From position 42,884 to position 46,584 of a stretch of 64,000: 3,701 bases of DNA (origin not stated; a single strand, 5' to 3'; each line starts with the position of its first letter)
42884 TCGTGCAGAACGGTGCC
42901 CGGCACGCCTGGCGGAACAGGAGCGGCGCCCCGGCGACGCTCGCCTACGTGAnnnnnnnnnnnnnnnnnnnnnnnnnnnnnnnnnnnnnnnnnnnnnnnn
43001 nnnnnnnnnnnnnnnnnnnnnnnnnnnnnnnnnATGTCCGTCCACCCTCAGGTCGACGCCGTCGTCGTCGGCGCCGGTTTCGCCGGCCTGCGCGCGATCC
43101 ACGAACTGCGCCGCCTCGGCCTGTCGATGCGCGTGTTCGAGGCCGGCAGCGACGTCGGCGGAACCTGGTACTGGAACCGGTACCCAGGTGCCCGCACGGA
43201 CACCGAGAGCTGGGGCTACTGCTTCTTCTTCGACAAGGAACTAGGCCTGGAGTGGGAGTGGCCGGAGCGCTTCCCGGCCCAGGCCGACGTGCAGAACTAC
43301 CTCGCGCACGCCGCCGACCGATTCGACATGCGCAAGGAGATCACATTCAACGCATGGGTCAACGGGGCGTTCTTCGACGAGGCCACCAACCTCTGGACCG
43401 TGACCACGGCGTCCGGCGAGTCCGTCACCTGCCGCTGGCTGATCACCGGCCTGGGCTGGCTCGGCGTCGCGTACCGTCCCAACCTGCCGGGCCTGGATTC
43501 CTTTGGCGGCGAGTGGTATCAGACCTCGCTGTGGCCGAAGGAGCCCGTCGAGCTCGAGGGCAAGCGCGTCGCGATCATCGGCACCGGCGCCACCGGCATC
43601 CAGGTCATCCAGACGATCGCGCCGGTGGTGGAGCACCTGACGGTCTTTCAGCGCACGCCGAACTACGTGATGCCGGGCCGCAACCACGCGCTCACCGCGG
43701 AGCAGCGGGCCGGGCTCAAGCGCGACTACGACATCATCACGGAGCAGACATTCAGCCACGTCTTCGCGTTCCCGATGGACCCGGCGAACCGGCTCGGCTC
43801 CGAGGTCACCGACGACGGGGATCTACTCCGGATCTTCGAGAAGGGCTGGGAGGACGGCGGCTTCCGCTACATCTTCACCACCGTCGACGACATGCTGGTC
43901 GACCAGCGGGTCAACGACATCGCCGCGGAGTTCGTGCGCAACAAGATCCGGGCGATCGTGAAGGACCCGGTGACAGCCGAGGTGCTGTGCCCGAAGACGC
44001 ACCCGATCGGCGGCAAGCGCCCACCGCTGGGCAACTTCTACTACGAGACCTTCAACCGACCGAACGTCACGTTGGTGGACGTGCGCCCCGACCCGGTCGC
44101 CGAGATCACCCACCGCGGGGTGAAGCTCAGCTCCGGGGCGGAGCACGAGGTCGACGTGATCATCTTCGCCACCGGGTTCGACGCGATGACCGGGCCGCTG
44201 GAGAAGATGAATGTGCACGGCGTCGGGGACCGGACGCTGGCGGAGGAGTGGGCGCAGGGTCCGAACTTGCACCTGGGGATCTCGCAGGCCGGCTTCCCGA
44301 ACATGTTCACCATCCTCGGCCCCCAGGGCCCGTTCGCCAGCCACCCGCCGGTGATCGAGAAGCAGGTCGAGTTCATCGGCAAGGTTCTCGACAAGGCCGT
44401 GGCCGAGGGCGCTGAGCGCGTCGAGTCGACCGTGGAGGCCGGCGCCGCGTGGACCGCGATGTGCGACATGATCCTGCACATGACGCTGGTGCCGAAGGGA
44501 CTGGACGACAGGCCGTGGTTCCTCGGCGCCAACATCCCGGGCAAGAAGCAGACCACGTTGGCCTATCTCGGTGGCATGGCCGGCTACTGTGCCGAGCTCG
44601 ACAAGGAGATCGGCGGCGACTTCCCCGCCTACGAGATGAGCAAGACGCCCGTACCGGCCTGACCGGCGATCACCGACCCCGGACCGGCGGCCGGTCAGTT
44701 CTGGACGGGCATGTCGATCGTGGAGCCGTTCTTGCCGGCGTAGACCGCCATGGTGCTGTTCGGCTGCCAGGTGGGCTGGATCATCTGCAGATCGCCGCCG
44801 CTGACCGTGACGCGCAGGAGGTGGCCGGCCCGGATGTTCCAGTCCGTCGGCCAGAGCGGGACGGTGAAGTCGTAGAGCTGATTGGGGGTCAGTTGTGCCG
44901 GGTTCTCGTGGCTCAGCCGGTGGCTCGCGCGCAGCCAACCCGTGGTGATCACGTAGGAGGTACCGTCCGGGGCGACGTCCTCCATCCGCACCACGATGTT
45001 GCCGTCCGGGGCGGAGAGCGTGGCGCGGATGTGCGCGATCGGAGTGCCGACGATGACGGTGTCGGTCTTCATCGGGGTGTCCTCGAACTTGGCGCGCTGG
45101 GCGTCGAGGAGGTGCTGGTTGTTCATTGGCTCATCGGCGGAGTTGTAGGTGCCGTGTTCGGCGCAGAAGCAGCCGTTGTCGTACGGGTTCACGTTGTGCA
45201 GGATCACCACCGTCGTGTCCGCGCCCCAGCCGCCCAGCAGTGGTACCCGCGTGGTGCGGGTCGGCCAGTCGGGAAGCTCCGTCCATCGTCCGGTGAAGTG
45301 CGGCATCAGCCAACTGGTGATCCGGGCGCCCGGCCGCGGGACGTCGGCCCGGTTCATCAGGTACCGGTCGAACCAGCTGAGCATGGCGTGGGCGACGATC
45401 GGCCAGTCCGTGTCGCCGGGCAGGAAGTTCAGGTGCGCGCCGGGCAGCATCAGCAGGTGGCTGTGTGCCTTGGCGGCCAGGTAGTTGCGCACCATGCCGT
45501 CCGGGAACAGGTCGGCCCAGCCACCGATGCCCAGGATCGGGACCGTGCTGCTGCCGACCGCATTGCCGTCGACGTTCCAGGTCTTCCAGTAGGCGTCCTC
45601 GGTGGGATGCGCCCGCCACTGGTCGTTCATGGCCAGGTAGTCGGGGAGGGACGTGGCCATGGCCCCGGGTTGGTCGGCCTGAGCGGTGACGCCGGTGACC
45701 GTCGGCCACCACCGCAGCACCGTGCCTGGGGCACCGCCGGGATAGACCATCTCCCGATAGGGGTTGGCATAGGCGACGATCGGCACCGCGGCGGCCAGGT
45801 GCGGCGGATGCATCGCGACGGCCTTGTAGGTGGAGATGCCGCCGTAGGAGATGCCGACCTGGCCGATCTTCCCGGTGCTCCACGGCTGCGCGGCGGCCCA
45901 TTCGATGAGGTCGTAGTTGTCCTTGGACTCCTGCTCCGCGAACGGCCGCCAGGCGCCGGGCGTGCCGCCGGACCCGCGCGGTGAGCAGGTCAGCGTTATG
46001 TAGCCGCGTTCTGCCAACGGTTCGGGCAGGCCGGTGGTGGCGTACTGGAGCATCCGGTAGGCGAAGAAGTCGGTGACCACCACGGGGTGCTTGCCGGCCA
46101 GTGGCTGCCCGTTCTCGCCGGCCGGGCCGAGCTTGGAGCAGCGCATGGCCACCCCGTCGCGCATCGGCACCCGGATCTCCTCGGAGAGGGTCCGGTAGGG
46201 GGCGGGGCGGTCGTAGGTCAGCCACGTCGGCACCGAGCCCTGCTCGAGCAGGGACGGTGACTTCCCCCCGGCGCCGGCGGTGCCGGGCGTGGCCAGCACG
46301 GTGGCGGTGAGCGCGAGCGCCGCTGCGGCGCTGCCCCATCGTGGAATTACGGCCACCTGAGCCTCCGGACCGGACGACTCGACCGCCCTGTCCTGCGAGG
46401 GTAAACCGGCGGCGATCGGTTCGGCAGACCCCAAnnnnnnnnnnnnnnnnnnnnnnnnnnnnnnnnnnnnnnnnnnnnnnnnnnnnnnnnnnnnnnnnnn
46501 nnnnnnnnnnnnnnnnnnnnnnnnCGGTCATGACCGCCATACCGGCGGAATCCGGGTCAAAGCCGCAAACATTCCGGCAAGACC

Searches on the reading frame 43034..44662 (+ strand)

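Call 63: search_protein_families(library=pfam, proteins=[window:43034-44662:+], max_evalue=0.00001)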
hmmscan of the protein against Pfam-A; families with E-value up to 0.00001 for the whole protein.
window:43034-44662:+ (542 aa): 4 families
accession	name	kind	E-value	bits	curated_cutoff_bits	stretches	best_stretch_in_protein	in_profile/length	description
PF07992.20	Pyr_redox_2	-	2.1e-14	54.1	26.1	1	8-228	2-193/291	Pyridine nucleotide-disulphide oxidoreductase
PF00743.25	FMO-like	-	1.3e-12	47.5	22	1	10-213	5-220/532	Flavin-binding monooxygenase-like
PF13450.12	NAD_binding_8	-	1.3e-09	38.7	21.9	1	11-56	1-46/68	NAD(P)-binding Rossmann-like domain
PF13738.12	Pyr_redox_3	-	1.6e-08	34.6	30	1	10-207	1-195/305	Pyridine nucleotide-disulphide oxidoreductase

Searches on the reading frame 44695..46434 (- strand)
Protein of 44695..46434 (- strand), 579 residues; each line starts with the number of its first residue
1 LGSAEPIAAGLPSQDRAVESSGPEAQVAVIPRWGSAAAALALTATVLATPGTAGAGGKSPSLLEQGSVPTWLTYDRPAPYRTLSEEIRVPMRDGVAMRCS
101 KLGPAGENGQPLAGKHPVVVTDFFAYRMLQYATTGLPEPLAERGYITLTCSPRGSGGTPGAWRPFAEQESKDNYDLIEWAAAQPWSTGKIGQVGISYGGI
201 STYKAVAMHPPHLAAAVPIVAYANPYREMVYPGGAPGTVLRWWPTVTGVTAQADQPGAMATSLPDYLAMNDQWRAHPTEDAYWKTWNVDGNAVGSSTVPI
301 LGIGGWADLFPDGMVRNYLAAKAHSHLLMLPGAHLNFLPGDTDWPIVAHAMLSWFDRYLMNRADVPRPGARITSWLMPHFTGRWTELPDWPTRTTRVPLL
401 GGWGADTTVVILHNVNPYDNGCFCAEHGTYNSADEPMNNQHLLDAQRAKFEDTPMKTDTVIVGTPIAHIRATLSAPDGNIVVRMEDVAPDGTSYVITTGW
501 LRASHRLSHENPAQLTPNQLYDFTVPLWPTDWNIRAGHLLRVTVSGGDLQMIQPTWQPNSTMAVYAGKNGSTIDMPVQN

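Call 63: search_protein_families(library=pfam, proteins=[window:44695-46434:-], max_evalue=0.00001)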
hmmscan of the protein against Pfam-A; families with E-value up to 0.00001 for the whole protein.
window:44695-46434:- (579 aa): 3 families
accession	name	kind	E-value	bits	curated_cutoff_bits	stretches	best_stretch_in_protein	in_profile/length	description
PF08530.16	PepX_C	-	1e-35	124.1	22.5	1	375-556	12-188/217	X-Pro dipeptidyl-peptidase C-terminal non-catalytic domain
PF02129.25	Peptidase_S15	-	1.7e-35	123.4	23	1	113-336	16-262/262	X-Pro dipeptidyl-peptidase (S15 family)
PF00326.27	Peptidase_S9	-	5.3e-08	33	22.6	1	139-226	9-102/213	Prolyl oligopeptidase family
